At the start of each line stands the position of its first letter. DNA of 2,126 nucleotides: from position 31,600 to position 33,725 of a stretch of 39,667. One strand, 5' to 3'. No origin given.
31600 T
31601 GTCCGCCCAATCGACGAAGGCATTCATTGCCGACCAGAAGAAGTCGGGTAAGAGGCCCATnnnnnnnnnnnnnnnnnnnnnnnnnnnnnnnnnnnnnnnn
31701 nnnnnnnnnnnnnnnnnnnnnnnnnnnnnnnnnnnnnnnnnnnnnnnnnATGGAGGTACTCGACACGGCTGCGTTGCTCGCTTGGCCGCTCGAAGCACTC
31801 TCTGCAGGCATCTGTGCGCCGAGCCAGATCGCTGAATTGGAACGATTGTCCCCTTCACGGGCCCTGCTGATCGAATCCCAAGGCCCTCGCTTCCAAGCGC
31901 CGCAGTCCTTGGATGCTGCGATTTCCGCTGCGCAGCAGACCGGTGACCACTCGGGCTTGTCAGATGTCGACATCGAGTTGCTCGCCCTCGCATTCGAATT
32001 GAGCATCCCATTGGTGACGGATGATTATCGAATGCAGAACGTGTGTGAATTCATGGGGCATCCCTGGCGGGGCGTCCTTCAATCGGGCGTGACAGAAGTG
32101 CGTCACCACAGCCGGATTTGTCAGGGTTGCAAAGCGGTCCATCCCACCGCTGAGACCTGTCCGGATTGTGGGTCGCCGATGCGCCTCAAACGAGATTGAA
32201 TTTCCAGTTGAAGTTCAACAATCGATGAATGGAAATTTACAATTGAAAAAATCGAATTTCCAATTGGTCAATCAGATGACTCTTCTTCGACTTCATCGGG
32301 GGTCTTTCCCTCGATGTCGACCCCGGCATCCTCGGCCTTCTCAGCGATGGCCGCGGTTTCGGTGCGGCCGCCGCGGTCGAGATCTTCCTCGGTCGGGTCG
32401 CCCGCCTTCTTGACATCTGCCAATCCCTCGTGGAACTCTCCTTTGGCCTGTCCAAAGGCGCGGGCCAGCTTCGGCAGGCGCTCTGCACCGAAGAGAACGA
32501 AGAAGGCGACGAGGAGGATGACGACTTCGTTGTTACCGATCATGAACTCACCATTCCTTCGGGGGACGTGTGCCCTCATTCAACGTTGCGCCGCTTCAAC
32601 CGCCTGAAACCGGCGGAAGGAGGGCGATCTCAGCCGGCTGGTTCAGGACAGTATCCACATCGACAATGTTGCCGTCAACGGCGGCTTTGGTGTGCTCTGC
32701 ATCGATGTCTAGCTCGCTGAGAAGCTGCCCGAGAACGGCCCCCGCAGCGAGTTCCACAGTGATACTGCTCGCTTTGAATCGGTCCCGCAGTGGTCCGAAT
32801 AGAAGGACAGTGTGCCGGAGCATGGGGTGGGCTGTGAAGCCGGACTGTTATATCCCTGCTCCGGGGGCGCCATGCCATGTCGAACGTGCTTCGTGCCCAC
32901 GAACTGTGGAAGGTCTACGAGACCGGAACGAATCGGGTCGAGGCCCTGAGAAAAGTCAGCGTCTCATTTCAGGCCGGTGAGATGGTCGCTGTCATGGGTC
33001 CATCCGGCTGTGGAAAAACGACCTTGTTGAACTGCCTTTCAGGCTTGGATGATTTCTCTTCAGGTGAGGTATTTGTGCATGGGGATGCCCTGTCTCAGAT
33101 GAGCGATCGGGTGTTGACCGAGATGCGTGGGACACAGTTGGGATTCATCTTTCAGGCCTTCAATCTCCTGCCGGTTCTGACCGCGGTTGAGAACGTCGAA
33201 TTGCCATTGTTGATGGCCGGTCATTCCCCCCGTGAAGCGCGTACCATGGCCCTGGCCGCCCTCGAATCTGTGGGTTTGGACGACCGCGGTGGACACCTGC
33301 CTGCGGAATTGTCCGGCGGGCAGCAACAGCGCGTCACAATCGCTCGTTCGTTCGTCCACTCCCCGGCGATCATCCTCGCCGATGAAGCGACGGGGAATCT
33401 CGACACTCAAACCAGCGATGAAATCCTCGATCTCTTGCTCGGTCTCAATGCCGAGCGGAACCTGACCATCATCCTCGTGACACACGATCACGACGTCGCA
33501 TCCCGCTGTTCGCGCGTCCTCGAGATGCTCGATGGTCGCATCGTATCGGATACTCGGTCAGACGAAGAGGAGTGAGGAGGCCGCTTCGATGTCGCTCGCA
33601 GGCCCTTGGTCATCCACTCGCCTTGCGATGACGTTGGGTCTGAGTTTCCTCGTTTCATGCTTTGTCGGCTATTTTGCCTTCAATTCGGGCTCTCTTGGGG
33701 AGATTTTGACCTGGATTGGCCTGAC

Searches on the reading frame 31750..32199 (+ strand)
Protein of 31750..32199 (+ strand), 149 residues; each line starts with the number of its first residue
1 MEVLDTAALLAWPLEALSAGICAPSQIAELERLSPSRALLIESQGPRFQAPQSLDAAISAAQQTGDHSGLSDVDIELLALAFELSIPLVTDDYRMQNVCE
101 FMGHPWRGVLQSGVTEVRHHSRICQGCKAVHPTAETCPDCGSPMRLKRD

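Call 86: search_protein_families(library=pfam, proteins=[window:31750-32199:+], max_evalue=0.00001)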
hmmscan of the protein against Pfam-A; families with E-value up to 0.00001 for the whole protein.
window:31750-32199:+ (149 aa): 1 family
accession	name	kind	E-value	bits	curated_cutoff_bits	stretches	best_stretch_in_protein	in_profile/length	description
PF17146.10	PIN_6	-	9.7e-09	36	27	1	3-84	2-87/87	PIN domain of ribonuclease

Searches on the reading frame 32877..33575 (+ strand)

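Call 7: search_protein_families(library=pfam, proteins=[window:32877-33575:+])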
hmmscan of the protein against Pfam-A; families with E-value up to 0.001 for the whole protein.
window:32877-33575:+ (232 aa): 6 families
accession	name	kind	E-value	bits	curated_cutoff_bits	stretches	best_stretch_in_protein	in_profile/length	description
PF00005.33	ABC_tran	-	1.1e-30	107.4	25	1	24-172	1-136/137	ABC transporter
PF03193.22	RsgA_GTPase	-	3.8e-05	24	30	1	12-65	85-137/174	RsgA GTPase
PF13401.12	AAA_22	-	5.9e-05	23.8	27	1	35-203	6-123/130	AAA domain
PF02463.25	SMC_N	-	7.8e-05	22.6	40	0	144-217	136-211/220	RecF/RecN/SMC N terminal domain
PF13304.12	AAA_21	-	0.00036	21.1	27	0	37-62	2-26/304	AAA domain, putative AbiEii toxin, Type IV TA system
PF13191.12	AAA_16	-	0.00046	21.2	32.6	0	32-199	22-167/167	AAA ATPase domain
